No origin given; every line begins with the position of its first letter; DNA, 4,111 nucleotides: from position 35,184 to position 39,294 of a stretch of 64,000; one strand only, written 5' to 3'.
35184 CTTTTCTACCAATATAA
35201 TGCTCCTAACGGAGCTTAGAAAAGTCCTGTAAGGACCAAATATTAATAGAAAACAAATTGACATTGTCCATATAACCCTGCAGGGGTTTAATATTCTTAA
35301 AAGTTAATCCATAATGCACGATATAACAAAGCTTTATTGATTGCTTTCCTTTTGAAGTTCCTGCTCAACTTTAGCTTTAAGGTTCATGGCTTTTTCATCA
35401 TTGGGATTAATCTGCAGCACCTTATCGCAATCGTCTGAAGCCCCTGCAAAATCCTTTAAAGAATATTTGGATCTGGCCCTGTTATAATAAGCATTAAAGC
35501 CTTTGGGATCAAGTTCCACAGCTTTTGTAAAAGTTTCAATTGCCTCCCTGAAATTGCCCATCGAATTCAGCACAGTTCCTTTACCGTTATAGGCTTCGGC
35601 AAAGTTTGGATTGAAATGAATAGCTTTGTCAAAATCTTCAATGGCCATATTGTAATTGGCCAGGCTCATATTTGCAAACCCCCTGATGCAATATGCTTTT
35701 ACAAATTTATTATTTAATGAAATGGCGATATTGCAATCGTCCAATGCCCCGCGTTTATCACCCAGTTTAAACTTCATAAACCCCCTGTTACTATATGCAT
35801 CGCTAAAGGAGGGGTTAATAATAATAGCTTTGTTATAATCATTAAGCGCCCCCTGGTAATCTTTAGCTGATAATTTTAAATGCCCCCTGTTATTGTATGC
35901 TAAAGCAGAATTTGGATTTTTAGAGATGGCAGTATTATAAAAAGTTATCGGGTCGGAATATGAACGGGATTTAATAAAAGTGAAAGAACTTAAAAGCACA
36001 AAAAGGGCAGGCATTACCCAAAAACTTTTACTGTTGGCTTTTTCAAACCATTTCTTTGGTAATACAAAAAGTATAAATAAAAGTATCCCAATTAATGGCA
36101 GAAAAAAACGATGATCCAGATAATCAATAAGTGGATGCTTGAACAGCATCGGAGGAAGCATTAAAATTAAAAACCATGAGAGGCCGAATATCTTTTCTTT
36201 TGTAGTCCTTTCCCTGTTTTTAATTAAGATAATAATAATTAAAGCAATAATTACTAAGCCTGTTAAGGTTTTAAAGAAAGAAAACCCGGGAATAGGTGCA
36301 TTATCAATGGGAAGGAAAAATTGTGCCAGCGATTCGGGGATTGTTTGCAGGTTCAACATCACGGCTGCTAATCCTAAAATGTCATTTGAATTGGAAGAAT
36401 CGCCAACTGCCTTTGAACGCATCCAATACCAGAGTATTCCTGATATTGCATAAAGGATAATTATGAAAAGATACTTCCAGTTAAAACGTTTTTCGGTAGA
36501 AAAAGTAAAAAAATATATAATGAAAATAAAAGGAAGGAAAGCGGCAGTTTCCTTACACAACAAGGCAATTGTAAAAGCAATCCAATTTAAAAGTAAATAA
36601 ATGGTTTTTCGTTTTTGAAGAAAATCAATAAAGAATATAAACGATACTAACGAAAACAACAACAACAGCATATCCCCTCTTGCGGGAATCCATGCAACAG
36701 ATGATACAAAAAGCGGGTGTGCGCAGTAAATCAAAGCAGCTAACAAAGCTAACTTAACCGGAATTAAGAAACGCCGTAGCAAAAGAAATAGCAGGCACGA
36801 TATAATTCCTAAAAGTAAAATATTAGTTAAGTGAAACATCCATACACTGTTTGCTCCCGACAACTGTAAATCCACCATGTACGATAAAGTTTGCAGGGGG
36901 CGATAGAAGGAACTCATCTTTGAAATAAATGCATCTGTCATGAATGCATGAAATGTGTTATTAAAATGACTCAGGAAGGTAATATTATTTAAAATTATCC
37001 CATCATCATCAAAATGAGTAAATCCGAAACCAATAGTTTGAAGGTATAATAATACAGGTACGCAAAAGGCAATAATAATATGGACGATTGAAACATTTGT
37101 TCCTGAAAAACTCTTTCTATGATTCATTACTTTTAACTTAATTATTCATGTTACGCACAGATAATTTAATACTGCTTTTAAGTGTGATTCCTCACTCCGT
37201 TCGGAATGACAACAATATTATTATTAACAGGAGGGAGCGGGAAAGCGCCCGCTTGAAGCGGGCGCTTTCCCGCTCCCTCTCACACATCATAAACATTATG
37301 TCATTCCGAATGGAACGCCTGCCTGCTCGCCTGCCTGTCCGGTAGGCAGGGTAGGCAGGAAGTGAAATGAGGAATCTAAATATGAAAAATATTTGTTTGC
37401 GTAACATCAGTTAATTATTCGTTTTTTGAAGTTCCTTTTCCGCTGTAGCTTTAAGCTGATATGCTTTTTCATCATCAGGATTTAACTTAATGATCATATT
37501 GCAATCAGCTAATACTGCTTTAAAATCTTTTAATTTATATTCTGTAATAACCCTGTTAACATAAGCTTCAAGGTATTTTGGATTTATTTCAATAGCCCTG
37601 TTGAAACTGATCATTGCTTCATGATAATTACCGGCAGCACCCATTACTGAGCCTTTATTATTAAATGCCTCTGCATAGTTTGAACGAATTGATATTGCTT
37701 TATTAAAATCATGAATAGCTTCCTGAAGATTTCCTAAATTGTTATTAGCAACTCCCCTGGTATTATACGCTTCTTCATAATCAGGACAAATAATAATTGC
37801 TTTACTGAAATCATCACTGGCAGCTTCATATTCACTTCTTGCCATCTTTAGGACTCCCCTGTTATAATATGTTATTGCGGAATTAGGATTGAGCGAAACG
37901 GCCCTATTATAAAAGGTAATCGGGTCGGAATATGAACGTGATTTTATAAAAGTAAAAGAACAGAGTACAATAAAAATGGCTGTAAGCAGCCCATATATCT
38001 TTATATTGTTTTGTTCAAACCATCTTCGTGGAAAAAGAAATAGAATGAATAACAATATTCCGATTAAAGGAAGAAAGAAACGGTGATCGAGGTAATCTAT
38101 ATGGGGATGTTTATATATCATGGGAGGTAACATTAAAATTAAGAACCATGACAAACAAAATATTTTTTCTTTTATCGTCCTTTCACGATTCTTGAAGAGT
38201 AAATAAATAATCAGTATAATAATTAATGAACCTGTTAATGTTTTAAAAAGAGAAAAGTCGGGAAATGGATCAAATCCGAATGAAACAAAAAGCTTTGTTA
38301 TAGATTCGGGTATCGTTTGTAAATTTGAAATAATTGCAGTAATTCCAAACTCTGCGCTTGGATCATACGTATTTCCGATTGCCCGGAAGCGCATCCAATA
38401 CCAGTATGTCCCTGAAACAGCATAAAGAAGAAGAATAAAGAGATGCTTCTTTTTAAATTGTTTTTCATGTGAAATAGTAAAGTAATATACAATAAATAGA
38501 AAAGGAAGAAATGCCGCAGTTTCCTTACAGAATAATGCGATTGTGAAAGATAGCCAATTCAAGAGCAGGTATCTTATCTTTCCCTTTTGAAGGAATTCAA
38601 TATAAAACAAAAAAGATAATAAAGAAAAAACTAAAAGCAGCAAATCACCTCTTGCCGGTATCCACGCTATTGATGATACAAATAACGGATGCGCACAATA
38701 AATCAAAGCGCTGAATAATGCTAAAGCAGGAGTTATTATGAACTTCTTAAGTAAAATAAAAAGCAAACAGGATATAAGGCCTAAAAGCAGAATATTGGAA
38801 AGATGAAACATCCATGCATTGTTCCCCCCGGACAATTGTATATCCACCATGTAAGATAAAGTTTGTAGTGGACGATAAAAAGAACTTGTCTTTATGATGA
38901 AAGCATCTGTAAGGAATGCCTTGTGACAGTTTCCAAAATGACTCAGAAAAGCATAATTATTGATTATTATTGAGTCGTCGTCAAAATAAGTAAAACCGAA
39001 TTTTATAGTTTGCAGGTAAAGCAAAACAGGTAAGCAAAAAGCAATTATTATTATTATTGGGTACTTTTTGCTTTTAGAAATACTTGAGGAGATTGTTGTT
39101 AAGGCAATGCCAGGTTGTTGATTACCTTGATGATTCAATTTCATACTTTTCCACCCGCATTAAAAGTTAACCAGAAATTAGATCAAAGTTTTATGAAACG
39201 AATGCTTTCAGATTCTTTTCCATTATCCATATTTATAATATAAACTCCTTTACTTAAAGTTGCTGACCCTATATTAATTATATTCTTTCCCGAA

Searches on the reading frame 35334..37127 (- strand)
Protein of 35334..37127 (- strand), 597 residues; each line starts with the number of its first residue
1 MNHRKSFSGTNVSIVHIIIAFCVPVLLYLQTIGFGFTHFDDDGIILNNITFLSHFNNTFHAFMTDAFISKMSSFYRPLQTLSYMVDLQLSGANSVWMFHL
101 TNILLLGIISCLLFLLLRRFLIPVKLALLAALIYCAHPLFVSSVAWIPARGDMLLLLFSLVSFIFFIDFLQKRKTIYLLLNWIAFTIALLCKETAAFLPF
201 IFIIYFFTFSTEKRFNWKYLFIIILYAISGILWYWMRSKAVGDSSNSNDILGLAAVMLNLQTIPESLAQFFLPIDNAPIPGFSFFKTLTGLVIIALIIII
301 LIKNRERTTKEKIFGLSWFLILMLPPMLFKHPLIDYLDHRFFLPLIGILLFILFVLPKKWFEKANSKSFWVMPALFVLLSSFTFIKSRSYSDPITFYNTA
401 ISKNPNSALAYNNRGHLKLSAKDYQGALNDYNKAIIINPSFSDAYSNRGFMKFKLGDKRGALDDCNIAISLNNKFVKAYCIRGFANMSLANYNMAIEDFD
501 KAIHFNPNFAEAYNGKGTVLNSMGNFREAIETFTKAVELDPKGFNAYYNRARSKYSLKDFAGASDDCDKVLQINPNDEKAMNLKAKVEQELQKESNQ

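Call 63: search_protein_families(library=pfam, proteins=[window:35334-37127:-], max_evalue=0.00001)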
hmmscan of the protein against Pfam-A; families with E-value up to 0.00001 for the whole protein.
window:35334-37127:- (597 aa): 15 families
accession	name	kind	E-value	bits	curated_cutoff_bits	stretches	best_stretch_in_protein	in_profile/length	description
PF00515.34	TPR_1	-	1.2e-41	139.3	27.8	4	510-542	1-33/34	Tetratricopeptide repeat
PF07719.23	TPR_2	-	2.3e-29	99.5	27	0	408-440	1-33/34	Tetratricopeptide repeat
PF13414.12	TPR_11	-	1.7e-27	95.3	26.8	2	422-456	8-42/42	TPR repeat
PF13431.12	TPR_17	-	1.8e-25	87.5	24.4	0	396-428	1-33/34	Tetratricopeptide repeat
PF13181.12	TPR_8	-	1.8e-22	77.9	25.7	1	510-542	1-33/34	Tetratricopeptide repeat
PF13432.12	TPR_16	-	1.3e-11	45.2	32.7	1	522-577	9-64/65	Tetratricopeptide repeat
PF13424.12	TPR_12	-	4.5e-11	43.2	30.1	0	468-541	3-76/77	Tetratricopeptide repeat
PF13371.12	TPR_9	-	4.5e-11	43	35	0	419-469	6-56/73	Tetratricopeptide repeat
PF14559.12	TPR_19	-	8.3e-10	39.3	25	0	523-586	4-67/68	Tetratricopeptide repeat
PF13231.12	PMT_2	-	6.4e-09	36.7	26.1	1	89-235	16-160/160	Dolichyl-phosphate-mannose-protein mannosyltransferase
PF25063.1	ARM_TT21_C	-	2.4e-08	34.5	35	0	472-578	91-198/209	Tetratricopeptide repeat protein 21 C-terminal ARM domain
PF12569.14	NatA_aux_su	-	1.7e-07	31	33.3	1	489-558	205-272/515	N-terminal acetyltransferase A, auxiliary subunit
PF13428.12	TPR_14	-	1.8e-07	31.6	23.5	0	512-552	3-43/44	Tetratricopeptide repeat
PF13374.12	TPR_10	-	1.3e-06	28.6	27.5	0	408-437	2-31/42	Tetratricopeptide repeat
PF23914.1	TPR_CcmH_CycH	-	9.6e-06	26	42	0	485-579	59-156/158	Cytochrome c-type biogenesis protein H TPR domain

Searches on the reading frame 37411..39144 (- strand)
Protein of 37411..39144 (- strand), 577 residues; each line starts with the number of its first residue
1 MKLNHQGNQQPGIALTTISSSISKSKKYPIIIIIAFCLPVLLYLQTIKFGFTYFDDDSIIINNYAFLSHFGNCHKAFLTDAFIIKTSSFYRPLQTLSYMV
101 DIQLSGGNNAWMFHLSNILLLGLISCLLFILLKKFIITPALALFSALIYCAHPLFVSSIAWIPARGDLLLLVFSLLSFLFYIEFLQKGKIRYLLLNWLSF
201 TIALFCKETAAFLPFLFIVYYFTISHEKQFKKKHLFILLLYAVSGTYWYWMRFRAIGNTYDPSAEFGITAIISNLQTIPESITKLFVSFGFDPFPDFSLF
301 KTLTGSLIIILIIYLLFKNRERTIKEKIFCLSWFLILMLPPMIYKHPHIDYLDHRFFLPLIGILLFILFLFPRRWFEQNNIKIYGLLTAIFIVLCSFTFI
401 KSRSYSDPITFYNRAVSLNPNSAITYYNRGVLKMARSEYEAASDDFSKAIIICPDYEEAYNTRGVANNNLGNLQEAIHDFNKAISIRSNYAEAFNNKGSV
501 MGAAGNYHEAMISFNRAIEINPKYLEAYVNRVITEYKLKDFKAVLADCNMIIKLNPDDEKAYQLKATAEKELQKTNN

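Call 63: search_protein_families(library=pfam, proteins=[window:37411-39144:-], max_evalue=0.00001)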
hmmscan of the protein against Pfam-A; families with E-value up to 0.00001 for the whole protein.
window:37411-39144:- (577 aa): 9 families
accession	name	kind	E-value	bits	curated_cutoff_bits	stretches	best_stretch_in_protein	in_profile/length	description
PF00515.34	TPR_1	-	7.5e-28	95.6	27.8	1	458-490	2-34/34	Tetratricopeptide repeat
PF13414.12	TPR_11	-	2e-22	79.1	26.8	0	470-503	7-40/42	TPR repeat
PF07719.23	TPR_2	-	1e-18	66.3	27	0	491-524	1-34/34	Tetratricopeptide repeat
PF13431.12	TPR_17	-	2.6e-17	62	24.4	0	411-442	1-32/34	Tetratricopeptide repeat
PF13181.12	TPR_8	-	2.2e-14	52.8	25.7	0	458-489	2-33/34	Tetratricopeptide repeat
PF13371.12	TPR_9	-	9.2e-13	48.5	35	0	402-460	8-66/73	Tetratricopeptide repeat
PF13231.12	PMT_2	-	2e-10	41.5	26.1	1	107-250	18-160/160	Dolichyl-phosphate-mannose-protein mannosyltransferase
PF13424.12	TPR_12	-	7.7e-10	39.3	30.1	1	458-521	4-75/77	Tetratricopeptide repeat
PF13428.12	TPR_14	-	1.8e-07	31.6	23.5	0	500-530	10-40/44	Tetratricopeptide repeat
